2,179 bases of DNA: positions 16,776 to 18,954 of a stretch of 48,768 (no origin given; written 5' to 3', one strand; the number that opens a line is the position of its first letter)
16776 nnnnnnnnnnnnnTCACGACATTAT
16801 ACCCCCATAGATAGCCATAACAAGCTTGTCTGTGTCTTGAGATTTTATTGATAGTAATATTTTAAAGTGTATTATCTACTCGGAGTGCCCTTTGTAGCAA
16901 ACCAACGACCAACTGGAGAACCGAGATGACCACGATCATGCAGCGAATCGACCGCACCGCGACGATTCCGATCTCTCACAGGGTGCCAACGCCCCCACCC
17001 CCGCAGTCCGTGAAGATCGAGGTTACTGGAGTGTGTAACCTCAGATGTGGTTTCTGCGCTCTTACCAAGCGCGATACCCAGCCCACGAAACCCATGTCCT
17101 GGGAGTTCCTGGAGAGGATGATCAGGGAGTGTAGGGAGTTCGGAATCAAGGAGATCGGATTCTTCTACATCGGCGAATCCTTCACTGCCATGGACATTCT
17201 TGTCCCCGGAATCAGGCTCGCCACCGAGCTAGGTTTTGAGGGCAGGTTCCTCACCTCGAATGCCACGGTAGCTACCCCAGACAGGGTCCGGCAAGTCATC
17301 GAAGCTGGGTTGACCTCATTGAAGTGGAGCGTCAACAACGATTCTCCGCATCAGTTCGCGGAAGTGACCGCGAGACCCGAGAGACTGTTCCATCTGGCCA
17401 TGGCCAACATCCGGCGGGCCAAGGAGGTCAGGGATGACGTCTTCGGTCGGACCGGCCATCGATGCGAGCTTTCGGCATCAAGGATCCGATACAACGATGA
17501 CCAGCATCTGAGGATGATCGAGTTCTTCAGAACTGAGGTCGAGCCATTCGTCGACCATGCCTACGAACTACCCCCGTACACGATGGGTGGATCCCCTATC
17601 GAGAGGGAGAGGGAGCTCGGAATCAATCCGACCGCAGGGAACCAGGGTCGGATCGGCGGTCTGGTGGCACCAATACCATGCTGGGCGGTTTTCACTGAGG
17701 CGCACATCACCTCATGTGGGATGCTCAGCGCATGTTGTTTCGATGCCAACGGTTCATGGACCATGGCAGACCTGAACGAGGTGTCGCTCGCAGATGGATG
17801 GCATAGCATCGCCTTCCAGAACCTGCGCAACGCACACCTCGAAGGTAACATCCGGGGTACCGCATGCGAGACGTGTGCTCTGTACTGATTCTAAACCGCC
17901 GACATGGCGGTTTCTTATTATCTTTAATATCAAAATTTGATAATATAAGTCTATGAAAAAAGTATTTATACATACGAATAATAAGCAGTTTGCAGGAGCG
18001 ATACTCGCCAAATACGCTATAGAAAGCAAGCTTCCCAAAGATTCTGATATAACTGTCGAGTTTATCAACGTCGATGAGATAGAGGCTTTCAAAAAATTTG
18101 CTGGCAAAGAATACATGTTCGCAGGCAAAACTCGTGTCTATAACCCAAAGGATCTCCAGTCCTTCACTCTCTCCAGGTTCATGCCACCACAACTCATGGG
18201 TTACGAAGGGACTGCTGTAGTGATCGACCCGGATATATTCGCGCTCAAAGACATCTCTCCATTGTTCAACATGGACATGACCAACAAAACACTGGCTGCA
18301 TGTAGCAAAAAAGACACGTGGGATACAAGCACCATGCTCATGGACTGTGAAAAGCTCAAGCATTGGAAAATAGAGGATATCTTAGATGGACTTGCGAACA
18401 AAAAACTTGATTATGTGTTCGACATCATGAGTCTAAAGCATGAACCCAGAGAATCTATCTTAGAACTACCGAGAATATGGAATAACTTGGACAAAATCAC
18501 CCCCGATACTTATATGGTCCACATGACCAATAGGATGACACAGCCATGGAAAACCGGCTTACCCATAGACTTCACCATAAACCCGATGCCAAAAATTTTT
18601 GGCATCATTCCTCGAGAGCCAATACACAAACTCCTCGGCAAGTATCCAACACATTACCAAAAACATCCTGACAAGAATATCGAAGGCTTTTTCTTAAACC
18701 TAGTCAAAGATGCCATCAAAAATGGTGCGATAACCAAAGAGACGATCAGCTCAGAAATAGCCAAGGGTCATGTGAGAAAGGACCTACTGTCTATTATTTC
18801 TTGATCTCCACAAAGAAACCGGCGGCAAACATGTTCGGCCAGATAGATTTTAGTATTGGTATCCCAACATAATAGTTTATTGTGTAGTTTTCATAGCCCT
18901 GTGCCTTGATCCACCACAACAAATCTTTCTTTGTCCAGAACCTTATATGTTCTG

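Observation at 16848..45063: Three dispersed foreign cassettes share one architecture: a split system or repeated transfers from a high-GC donor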

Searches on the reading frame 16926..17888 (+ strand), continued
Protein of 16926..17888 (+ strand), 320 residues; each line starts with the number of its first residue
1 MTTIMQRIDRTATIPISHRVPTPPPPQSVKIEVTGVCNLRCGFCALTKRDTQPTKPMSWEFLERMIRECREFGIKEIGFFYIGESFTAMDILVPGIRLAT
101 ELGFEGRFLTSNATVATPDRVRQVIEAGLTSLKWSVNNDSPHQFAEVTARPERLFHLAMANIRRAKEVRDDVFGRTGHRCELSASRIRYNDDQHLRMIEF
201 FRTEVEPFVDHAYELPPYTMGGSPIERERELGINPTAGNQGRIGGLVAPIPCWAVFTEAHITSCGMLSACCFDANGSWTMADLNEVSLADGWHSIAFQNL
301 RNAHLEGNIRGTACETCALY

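Call 25: find_encoding_contigs(protein=P0012, flank=6000, max_places=1)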
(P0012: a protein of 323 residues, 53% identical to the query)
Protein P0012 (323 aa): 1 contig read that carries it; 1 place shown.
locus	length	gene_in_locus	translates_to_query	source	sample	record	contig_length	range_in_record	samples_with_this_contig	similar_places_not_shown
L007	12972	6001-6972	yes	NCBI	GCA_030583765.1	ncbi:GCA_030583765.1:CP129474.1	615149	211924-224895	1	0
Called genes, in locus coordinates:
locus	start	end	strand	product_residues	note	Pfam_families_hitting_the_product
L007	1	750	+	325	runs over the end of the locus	-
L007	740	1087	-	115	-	PF05899:Cupin_3 (weak), PF07883:Cupin_2, PF02311:AraC_binding (weak)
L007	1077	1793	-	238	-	PF01728:FtsJ, PF05175:MTS (weak), PF13489:Methyltransf_23, PF07021:MetW, PF13649:Methyltransf_25, PF13847:Methyltransf_31, PF08241:Methyltransf_11, PF08242:Methyltransf_12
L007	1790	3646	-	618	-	PF13522:GATase_6, PF13537:GATase_7, PF00733:Asn_synthase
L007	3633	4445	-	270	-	PF13640:2OG-FeII_Oxy_3 (weak)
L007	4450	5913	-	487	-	-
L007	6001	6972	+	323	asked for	PF04055:Radical_SAM, PF13186:SPASM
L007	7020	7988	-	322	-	PF01380:SIS, PF13580:SIS_2 (weak), PF00571:CBS (weak)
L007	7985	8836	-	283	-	PF01501:Glyco_transf_8 (weak)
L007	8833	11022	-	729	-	PF00534:Glycos_transf_1, PF13692:Glyco_trans_1_4, PF13524:Glyco_trans_1_2, PF13439:Glyco_transf_4 (weak), PF20706:GT4-conflict, PF00534:Glycos_transf_1, PF13692:Glyco_trans_1_4, PF13524:Glyco_trans_1_2 (weak)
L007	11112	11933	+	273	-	PF01531:Glyco_transf_11 (weak)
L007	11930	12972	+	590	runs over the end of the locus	PF08241:Methyltransf_11 (weak), PF03269:DUF268, PF01075:Glyco_transf_9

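Call 34: find_related_loci(query=A1, collection=genome_contigs, flank=6000)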
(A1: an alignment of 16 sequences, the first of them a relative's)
Query A1 (320 aa) in genome_contigs; peptide patterns used: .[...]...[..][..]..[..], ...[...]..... (x = any residue, [..] = any of these).
476 stretches matched a pattern; 412 encode a relative of the query (tblastn E <= 1e-3); the best 80 are kept; 80 distinct loci.
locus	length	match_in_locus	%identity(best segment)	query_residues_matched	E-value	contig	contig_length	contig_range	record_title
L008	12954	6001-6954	83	3-320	0e+0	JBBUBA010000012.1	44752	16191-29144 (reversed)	MAG: Patescibacteria group bacterium isolate H41-bin150_1 H41_bin150_1_000000000012, whole genome shotgun sequence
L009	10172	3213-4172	70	1-320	1e-154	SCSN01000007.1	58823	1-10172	MAG: Patescibacteria group bacterium isolate FW215_bin.14 FW215_bin.14-52594, whole genome shotgun sequence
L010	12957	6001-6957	66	2-320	2e-146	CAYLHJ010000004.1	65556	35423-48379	MAG TPA_asm: uncultured Candidatus Saccharibacteria bacterium isolate SRP287051_co2_172 genome assembly, contig: NODE_98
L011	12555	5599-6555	71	2-320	6e-159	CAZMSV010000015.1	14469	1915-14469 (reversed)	MAG TPA_asm: uncultured Candidatus Saccharibacteria bacterium isolate SRP128246_co1_548 genome assembly, contig: NODE_95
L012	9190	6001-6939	51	4-320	1e-105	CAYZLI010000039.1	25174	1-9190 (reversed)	MAG TPA_asm: uncultured Rhodocyclaceae bacterium isolate binchicken_co110_434 genome assembly, contig: NODE_4316_length_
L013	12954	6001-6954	50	3-320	2e-104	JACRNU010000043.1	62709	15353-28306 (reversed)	MAG: Elusimicrobia bacterium isolate NC_groundwater_1943_Pr3_S-0.2um_66_9 scaffold_170496, whole genome shotgun sequence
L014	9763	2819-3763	50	3-320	1e-102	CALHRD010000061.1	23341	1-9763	MAG: uncultured Burkholderiales bacterium isolate N1_Bin_Bin_42_1 genome assembly, contig: c_000002212251, whole genome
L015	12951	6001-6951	50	1-320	2e-101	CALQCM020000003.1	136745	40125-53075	MAG: Chitinophaga pinensis isolate HRS-HS12-bin-37 genome assembly, contig: HRSG-H12-C74, whole genome shotgun sequence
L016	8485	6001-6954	49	3-320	2e-101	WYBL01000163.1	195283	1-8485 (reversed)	MAG: Acidobacteria bacterium isolate ACD2 k127_654660, whole genome shotgun sequence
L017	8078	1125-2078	49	3-320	8e-101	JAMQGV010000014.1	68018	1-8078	MAG: Vicinamibacteria bacterium isolate ACD1 H2_k97_207422, whole genome shotgun sequence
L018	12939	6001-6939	49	4-320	1e-100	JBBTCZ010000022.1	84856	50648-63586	MAG: Pseudomonadota bacterium isolate H41-bin191_1 H41_bin191_1_000000000022, whole genome shotgun sequence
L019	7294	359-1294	50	4-320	1e-100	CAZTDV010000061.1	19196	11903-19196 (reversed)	MAG TPA_asm: uncultured Sediminibacterium sp. isolate SRP062349_co2_105 genome assembly, contig: NODE_1567_length_19196_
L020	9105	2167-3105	49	4-320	2e-100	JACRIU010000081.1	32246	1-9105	MAG: Hydrogenophilales bacterium isolate NC_groundwater_1811_Pr3_B-0.1um_58_14 SR-2_scaffold_141_2017119, whole genome s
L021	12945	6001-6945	50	3-320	1e-99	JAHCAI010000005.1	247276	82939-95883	MAG: Burkholderiales bacterium isolate ACE_PRO63 PRO63_5, whole genome shotgun sequence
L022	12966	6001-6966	50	1-320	1e-99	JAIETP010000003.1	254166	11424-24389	MAG: Burkholderiales bacterium isolate time.spades.CONCOCT.2.5kb_015 c_000000000003, whole genome shotgun sequence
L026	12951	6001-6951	49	1-320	4e-99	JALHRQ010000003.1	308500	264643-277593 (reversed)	MAG: Burkholderiales bacterium isolate maxbin.188 c_000000000192, whole genome shotgun sequence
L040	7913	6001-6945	49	3-320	5e-98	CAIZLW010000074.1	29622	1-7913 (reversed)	MAG: uncultured beta proteobacterium isolate Loc090519-7m_bin-0592 genome assembly, contig: bin-0592:074/246, whole geno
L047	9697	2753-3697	50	3-320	1e-97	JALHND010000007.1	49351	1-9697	MAG: Burkholderiales bacterium isolate Bin_52_4 c_000000003486, whole genome shotgun sequence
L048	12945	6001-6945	50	3-320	3e-97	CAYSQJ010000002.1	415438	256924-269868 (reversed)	MAG TPA_asm: uncultured Bordetella sp. isolate SRP329715_co2_8 genome assembly, contig: NODE_18_length_415438_cov_58.093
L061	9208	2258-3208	49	1-320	2e-96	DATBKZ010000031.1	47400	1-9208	MAG TPA_asm: Burkholderiales bacterium isolate SMAG_U3959 k141_2156307, whole genome shotgun sequence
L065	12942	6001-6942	50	4-320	1e-96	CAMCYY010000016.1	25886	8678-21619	MAG: Bordetella parapertussis isolate ME-08apr19-248 genome assembly, contig: ME-08apr19-C3959, whole genome shotgun seq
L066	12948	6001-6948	48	2-320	1e-96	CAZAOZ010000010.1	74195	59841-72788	MAG TPA_asm: uncultured Bordetella sp. isolate ERP113451_co7_129 genome assembly, contig: NODE_75_length_74195_cov_24.77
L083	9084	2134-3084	48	1-320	8e-96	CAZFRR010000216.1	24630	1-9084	MAG TPA_asm: uncultured Streptomycetaceae bacterium isolate binchicken_co165_43 genome assembly, contig: k141_1209506, w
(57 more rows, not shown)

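Call 42: search_protein_families(library=padloc, proteins=[window:16926-17888:+], max_evalue=0.01)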
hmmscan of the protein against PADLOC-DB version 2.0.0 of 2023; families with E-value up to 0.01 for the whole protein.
window:16926-17888:+ (320 aa): 2 families
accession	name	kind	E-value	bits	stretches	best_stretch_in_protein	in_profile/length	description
PDLC02903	pVip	-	0.00042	17.9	1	29-136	2-100/257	Viperins not associated with kinases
PDLC02904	pVip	-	0.0035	14.9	1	32-114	8-87/262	Viperins associated with kinases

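Call 67: search_protein_families(library=pfam, proteins=[L083:3620-4063:+, L065:4351-5436:+, L047:3770-4564:+, L022:3125-3742:-, L066:687-2108:-, L040:2075-2989:-, L026:8819-9481:-, L061:4942-5769:-, L048:9079-9465:-], max_evalue=0.00001)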
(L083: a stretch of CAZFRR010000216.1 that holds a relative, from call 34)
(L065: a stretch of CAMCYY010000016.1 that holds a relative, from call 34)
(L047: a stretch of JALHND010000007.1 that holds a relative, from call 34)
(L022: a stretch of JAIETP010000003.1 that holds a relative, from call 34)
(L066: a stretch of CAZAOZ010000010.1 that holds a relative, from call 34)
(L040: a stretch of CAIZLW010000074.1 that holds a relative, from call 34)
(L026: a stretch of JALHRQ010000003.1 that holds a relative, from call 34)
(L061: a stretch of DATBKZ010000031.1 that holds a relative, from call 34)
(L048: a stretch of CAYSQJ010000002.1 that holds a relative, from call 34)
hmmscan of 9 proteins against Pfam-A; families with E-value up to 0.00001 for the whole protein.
L083:3620-4063:+ (147 aa): 1 family
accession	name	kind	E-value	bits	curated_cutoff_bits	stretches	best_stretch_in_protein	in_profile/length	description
PF00582.32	Usp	-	8.5e-33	114.3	24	1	1-147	1-141/141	Universal stress protein family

L065:4351-5436:+ (361 aa): 2 families
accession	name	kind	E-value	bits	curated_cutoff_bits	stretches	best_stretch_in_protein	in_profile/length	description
PF03060.21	NMO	-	6.9e-33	114.9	28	1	1-354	19-329/331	Nitronate monooxygenase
PF00478.31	IMPDH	-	4.6e-07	29.6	25.6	0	180-235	191-247/345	IMP dehydrogenase / GMP reductase domain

L047:3770-4564:+ (264 aa): 2 families
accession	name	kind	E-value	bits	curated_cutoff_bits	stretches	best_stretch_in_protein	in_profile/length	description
PF00027.35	cNMP_binding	-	4.8e-17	62.2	27.5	1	72-158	2-88/89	Cyclic nucleotide-binding domain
PF13545.12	HTH_Crp_2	-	8.6e-14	51.7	27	1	191-261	1-69/70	Crp-like helix-turn-helix domain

L022:3125-3742:- (205 aa): 1 family
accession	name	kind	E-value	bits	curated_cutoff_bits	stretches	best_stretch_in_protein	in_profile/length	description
PF02433.20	FixO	-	5.5e-89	297.8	29.6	1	6-182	1-177/219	Cytochrome C oxidase, mono-heme subunit/FixO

L066:687-2108:- (473 aa): 6 families
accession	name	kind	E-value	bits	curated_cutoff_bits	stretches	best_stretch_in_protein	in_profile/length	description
PF13746.11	Fer4_18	-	1.2e-43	148.4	27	1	215-320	1-113/114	4Fe-4S dicluster domain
PF11614.14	FixG_C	-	4.5e-31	107.9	25.6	1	356-472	1-118/119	IG-like fold at C-terminal of FixG, putative oxidoreductase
PF12801.12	Fer4_5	-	4.8e-09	36.5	22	1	92-133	3-45/48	4Fe-4S binding domain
PF12838.12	Fer4_7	-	9.7e-08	32.8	27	0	220-282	8-52/52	4Fe-4S dicluster domain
PF13534.11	Fer4_17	-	3e-06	28.1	22.2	0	219-283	7-61/61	4Fe-4S dicluster domain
PF13187.11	Fer4_9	-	5.5e-06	26.8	27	0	220-281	8-50/52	4Fe-4S dicluster domain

L040:2075-2989:- (304 aa): 3 families
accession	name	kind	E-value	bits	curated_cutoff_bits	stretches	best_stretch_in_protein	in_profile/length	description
PF13442.11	Cytochrome_CBB3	-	4.8e-25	88.1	27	2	134-207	4-68/68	Cytochrome C oxidase, cbb3-type, subunit III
PF14715.11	FixP_N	-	8.1e-22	77.1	24.9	1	43-89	3-48/48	N-terminal domain of cytochrome oxidase-cbb3, FixP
PF00034.26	Cytochrom_C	-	2.3e-18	67.7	21.3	2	135-211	3-90/90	Cytochrome c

L026:8819-9481:- (220 aa): 1 family
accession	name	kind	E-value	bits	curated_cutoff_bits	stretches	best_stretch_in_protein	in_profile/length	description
PF00484.24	Pro_CA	-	1.2e-41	143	25.7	1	36-187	1-156/156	Carbonic anhydrase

L061:4942-5769:- (275 aa): 3 families
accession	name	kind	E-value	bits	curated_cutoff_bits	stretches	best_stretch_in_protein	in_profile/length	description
PF13545.12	HTH_Crp_2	-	4e-19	68.8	27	1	197-270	1-69/70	Crp-like helix-turn-helix domain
PF00027.35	cNMP_binding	-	9.4e-17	61.2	27.5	1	79-161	2-85/89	Cyclic nucleotide-binding domain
PF00325.26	Crp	-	5.7e-16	58.4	21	1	222-252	1-31/32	Bacterial regulatory proteins, crp family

L048:9079-9465:- (128 aa): 1 family
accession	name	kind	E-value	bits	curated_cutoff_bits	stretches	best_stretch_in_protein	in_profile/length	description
PF04247.17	SirB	-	4e-43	146.8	30.9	1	3-122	1-120/120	Invasion gene expression up-regulator, SirB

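Call 86: search_solved_structures(query=A1, max_evalue=0.00001)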
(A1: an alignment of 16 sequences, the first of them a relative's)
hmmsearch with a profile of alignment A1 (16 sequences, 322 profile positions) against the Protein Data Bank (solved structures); distinct sequences matched with E-value up to 0.00001: 10.
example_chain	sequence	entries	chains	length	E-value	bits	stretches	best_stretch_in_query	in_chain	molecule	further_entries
9dfu_A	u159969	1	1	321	2.1e-08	37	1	25-147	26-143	Radical SAM core domain-containing protein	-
6q2p_A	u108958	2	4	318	3.5e-08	36.3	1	11-143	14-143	Radical S-adenosyl methionine domain-containing protein 2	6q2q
5vsl_A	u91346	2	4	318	3.6e-08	36.3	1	11-143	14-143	Radical S-adenosyl methionine domain-containing protein 2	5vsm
4m7t_A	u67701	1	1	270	4.7e-08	35.9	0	29-135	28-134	BtrN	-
4m7s_A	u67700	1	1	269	5e-08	35.8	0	29-135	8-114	BtrN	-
7n7h_A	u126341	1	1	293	5.2e-08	35.7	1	25-171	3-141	VIPERIN-LIKE ENZYME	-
9dfn_A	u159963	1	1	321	6.5e-08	35.4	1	25-147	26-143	Radical SAM core domain-containing protein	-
1tv7_A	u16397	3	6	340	2.8e-07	33.4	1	25-173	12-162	Molybdenum cofactor biosynthesis protein A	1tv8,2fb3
2fb2_A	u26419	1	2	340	6.7e-07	32.1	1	27-173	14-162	Molybdenum cofactor biosynthesis protein A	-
6c8v_A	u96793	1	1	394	3e-06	30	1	15-153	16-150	Coenzyme PQQ synthesis protein E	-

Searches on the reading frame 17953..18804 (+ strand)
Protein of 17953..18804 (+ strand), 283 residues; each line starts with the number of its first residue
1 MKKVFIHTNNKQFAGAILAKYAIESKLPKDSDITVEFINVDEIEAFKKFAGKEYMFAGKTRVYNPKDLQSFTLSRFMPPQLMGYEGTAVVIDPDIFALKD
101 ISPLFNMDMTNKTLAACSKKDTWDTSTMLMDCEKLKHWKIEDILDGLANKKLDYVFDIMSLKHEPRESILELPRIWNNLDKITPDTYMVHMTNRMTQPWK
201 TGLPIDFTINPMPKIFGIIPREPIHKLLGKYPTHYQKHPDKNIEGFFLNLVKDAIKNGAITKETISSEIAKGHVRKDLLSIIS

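Call 30: search_protein_families(library=pfam, proteins=[window:17953-18804:+], max_evalue=0.01)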
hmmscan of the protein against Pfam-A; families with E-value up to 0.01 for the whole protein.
window:17953-18804:+ (283 aa): 1 family
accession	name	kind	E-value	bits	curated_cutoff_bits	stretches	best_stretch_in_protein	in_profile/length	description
PF01501.26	Glyco_transf_8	-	1.9e-08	34.6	24.3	1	24-126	41-143/253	Glycosyl transferase family 8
